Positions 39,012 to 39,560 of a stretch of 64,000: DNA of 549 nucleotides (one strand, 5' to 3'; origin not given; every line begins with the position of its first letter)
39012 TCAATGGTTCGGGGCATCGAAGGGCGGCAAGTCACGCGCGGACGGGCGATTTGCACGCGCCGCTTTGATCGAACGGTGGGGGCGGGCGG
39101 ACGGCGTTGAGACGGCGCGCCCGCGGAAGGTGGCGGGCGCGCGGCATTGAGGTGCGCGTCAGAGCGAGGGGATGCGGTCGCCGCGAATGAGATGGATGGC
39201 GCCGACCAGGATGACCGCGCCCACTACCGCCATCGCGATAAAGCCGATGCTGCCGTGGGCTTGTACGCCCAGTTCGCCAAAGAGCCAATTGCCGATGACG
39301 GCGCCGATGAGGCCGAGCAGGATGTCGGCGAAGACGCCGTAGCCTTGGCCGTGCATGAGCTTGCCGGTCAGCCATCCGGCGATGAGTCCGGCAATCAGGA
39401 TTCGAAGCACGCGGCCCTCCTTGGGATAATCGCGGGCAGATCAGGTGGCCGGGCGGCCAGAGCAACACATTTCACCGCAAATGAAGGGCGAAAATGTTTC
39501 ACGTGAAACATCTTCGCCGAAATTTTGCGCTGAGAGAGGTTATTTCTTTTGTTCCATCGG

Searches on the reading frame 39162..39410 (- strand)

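Call 60: search_protein_families(library=pfam, proteins=[window:39162-39410:-], max_evalue=0.00001)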
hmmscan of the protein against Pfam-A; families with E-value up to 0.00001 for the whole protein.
window:39162-39410:- (83 aa): 1 family
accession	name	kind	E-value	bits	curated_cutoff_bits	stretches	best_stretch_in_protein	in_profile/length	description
PF04226.18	Transgly_assoc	-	1.8e-11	44.5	25.3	1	30-77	1-49/49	Transglycosylase associated protein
